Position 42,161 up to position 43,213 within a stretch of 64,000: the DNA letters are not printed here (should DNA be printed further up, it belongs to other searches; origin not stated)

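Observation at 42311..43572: Unrecognised secreted domain + TlpA-like thioredoxin: split here into two coupled genes, fused 10 kb away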

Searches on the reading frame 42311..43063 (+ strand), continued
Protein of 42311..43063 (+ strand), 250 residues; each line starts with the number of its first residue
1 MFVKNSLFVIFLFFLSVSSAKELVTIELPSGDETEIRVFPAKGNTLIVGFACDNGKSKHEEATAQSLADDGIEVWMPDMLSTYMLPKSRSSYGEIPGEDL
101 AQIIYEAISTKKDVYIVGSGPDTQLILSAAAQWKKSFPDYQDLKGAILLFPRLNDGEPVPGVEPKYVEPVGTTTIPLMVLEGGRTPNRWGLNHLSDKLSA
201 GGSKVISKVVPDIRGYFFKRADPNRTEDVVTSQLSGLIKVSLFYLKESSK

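Call 56: search_protein_families(library=pfam, proteins=[L073:5145-5744:-, L068:7272-9101:-, L068:10297-11367:-, L049:9011-10843:-, L042:4917-5768:-, L009:10577-11728:-, L035:2397-3311:+], max_evalue=0.001)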
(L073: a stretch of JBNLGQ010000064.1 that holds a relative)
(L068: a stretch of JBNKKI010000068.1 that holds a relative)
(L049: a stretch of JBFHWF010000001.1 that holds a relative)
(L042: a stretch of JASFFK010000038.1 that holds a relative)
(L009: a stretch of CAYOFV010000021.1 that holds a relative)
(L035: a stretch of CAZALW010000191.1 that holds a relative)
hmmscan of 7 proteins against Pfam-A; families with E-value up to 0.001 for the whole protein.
L073:5145-5744:- (200 aa): 2 families
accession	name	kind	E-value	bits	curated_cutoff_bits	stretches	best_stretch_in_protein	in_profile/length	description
PF00717.28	Peptidase_S24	-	2.1e-29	102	23.3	1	79-193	1-116/116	Peptidase S24-like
PF01726.22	LexA_DNA_bind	-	1.7e-13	50.5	23.7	1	3-64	4-65/65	LexA DNA binding domain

L068:7272-9101:- (610 aa): 3 families
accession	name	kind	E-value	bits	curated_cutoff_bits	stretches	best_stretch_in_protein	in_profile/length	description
PF03600.22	CitMHS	-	3.1e-64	217.6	31.9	2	22-554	2-335/336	Citrate transporter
PF02080.26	TrkA_C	-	4.6e-18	65.3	27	2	327-399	1-68/71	TrkA-C domain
PF06808.19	DctM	-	1e-05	25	23.8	1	419-602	214-406/413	Tripartite ATP-independent periplasmic transporter, DctM component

L068:10297-11367:- (357 aa): 1 family
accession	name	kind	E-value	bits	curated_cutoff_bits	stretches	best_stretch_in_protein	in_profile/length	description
PF04204.22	HTS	-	8.6e-82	274.9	27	1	2-336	1-297/298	Homoserine O-succinyltransferase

L049:9011-10843:- (611 aa): 6 families
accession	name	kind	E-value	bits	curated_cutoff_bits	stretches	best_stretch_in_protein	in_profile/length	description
PF00664.28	ABC_membrane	-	8.1e-39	134.4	28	1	36-320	2-273/274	ABC transporter transmembrane region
PF00005.33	ABC_tran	-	4.9e-34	118.3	25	1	383-532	1-137/137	ABC transporter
PF02463.25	SMC_N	-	5.8e-08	32.9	40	1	417-574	104-211/220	RecF/RecN/SMC N terminal domain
PF13191.12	AAA_16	-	6.6e-05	23.9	32.6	1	390-551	19-160/167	AAA ATPase domain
PF13555.12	AAA_29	-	0.00065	19.8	27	0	384-409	13-38/61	P-loop containing region of AAA domain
PF13401.12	AAA_22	-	0.00078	20.2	27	0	397-430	9-33/130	AAA domain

L042:4917-5768:- (284 aa): 0 families

L009:10577-11728:- (384 aa): 1 family
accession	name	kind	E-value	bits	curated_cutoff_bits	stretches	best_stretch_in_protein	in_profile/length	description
PF07992.20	Pyr_redox_2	-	5.9e-20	72.3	26.1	1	12-308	2-284/291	Pyridine nucleotide-disulphide oxidoreductase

L035:2397-3311:+ (305 aa): 1 family
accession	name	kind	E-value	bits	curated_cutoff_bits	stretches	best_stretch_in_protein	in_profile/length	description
PF01263.26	Aldose_epim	-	2.4e-48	165.5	27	1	30-299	2-299/299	Aldose 1-epimerase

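Call 65: find_homologous_proteins(query=A5, max_evalue=0.00001)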
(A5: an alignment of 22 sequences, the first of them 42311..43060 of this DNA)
Query A5 (22 sequences) (250 aa, profile of the alignment): 384 proteins with E <= 0.00001 among 8000 candidates; the best 120 are listed.
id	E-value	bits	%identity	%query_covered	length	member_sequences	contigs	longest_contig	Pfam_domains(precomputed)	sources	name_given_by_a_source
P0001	1.2e-80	288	100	100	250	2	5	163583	-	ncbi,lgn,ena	-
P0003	6.9e-80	286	83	100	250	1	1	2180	-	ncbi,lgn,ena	-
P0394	8.4e-80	286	32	88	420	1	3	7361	PF00085.27,PF08534.17,PF00255.26,PF13905.13,PF13098.14,PF00578.28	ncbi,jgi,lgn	ncbi:MAG: TlpA disulfide reductase family protein [Thioalkalispiraceae bacterium]|jgi:thiol-disulfid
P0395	1.2e-79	285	32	86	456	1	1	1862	PF00085.27,PF08534.17,PF13905.13,PF13098.14,PF00578.28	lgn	-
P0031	2.6e-79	284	58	99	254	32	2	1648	-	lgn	-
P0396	3.2e-79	284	35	92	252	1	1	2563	-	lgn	-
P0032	6.2e-79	283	59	99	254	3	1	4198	-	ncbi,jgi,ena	jgi:hypothetical protein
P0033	8.4e-79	282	59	98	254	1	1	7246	-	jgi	jgi:hypothetical protein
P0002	1.5e-78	281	92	100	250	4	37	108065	-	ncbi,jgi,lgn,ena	-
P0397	1.8e-78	281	28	86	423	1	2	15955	PF00085.27,PF08534.17,PF13905.13,PF13098.14,PF00578.28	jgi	jgi:thiol-disulfide isomerase/thioredoxin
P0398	3.0e-78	280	36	89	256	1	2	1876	-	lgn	-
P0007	1.1e-77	279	80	100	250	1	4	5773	-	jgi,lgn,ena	jgi:hypothetical protein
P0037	1.3e-77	278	60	92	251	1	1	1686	-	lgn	-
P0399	2.4e-77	277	39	89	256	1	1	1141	-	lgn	-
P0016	7.9e-77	276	75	100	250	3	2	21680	-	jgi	jgi:hypothetical protein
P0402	2.3e-76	274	36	95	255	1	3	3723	-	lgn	-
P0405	1.7e-75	271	38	89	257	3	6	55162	-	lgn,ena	-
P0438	1.4e-72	262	28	94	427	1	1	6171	PF00085.27,PF08534.17,PF13905.13,PF13098.14,PF00578.28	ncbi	ncbi:TlpA disulfide reductase family protein [Kaarinaea lacus]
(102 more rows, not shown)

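Call 67: find_encoding_contigs(protein=P0438, flank=6000, max_places=1)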
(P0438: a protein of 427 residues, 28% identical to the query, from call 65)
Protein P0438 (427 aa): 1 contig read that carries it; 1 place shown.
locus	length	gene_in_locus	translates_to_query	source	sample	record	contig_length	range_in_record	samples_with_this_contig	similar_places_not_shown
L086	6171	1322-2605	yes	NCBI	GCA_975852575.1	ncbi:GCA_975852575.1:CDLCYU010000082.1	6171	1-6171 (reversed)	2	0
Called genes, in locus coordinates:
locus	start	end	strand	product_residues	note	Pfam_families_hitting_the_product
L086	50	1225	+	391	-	PF01964:ThiC_Rad_SAM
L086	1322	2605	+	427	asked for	PF00578:AhpC-TSA, PF08534:Redoxin, PF00085:Thioredoxin, PF13098:Thioredoxin_2 (weak), PF13905:Thioredoxin_8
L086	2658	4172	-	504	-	PF00004:AAA, PF17862:AAA_lid_3 (weak)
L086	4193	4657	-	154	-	PF04134:DCC1-like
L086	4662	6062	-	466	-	PF05090:HTTM, PF22777:VKGC_lumenal_dom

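Call 68: find_encoding_contigs(protein=P0397, flank=6000, max_places=1)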
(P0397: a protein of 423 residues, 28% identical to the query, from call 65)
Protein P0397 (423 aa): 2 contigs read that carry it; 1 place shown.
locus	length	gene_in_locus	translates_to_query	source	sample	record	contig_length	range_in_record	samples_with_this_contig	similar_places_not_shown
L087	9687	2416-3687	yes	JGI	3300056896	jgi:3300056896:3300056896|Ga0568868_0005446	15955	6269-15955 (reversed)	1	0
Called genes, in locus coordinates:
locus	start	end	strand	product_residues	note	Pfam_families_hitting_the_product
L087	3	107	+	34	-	?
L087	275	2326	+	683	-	PF13667:ThiC-associated, PF01964:ThiC_Rad_SAM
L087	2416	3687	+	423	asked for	PF08534:Redoxin, PF00578:AhpC-TSA, PF00085:Thioredoxin, PF13098:Thioredoxin_2 (weak), PF13905:Thioredoxin_8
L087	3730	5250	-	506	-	PF00004:AAA, PF17862:AAA_lid_3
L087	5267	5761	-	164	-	PF04134:DCC1-like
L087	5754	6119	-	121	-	PF22777:VKGC_lumenal_dom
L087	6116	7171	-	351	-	PF05090:HTTM, PF22777:VKGC_lumenal_dom (weak)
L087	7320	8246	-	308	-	PF03706:LPG_synthase_TM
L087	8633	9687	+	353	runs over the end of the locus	PF00535:Glycos_transf_2, PF10111:Glyco_tranf_2_2, PF13641:Glyco_tranf_2_3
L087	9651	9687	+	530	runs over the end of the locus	PF02366:PMT, PF13231:PMT_2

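Call 78: find_encoding_contigs(protein=P0405, flank=5000, max_places=2)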
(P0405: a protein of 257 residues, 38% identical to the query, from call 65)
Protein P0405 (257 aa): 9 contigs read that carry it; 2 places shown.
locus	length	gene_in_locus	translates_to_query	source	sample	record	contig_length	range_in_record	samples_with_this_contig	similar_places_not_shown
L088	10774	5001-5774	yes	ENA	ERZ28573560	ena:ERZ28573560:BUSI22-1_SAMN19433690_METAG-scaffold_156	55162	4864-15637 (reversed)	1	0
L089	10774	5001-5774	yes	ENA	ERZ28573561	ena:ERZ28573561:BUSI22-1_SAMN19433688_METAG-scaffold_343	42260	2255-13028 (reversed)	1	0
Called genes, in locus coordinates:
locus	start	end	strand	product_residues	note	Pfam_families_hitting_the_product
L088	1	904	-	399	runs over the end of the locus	PF25919:BSH_CusB (faint), PF25917:BSH_RND, PF25944:Beta-barrel_RND, PF25989:YknX_C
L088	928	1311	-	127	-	PF02321:OEP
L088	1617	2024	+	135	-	-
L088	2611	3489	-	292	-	PF00135:COesterase, PF20434:BD-FAE, PF00561:Abhydrolase_1 (weak), PF07859:Abhydrolase_3, PF12146:Hydrolase_4 (faint), PF12697:Abhydrolase_6, PF00326:Peptidase_S9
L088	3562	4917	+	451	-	PF05787:PhoX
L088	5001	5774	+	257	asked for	-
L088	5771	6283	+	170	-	PF08534:Redoxin, PF00578:AhpC-TSA, PF00085:Thioredoxin, PF13098:Thioredoxin_2 (weak), PF13905:Thioredoxin_8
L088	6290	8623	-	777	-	PF08267:Meth_synt_1, PF01717:Meth_synt_2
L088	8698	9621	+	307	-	PF00126:HTH_1, PF03466:LysR_substrate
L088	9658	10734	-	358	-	PF01594:AI-2E_transport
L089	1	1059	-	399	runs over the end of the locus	PF25919:BSH_CusB (faint), PF25917:BSH_RND, PF25944:Beta-barrel_RND, PF25989:YknX_C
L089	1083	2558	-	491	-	PF02321:OEP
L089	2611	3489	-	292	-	PF00135:COesterase, PF20434:BD-FAE, PF00561:Abhydrolase_1 (weak), PF07859:Abhydrolase_3, PF12146:Hydrolase_4 (faint), PF12697:Abhydrolase_6, PF00326:Peptidase_S9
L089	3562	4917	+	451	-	PF05787:PhoX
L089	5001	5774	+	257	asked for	-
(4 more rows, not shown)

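Call 79: find_encoding_contigs(protein=P0402, flank=5000, max_places=2)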
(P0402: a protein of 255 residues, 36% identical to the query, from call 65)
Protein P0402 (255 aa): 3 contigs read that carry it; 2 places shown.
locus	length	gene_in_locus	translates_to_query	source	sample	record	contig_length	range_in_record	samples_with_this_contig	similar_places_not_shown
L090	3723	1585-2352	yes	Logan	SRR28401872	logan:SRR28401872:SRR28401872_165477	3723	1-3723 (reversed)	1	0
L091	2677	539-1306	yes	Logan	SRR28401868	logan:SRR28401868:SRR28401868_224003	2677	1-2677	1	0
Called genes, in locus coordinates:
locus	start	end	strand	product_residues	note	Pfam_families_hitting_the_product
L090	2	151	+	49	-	?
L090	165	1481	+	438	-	PF12832:MFS_1_like (faint), PF07690:MFS_1, PF00083:Sugar_tr (faint), PF07690:MFS_1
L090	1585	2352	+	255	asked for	-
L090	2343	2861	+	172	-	PF08534:Redoxin, PF00578:AhpC-TSA, PF00255:GSHPx (weak), PF00085:Thioredoxin, PF13098:Thioredoxin_2 (weak), PF13905:Thioredoxin_8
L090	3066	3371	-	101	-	-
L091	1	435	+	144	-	?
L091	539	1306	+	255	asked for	-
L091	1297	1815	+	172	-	PF08534:Redoxin, PF00578:AhpC-TSA, PF00255:GSHPx (weak), PF00085:Thioredoxin, PF13098:Thioredoxin_2 (weak), PF13905:Thioredoxin_8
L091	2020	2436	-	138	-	-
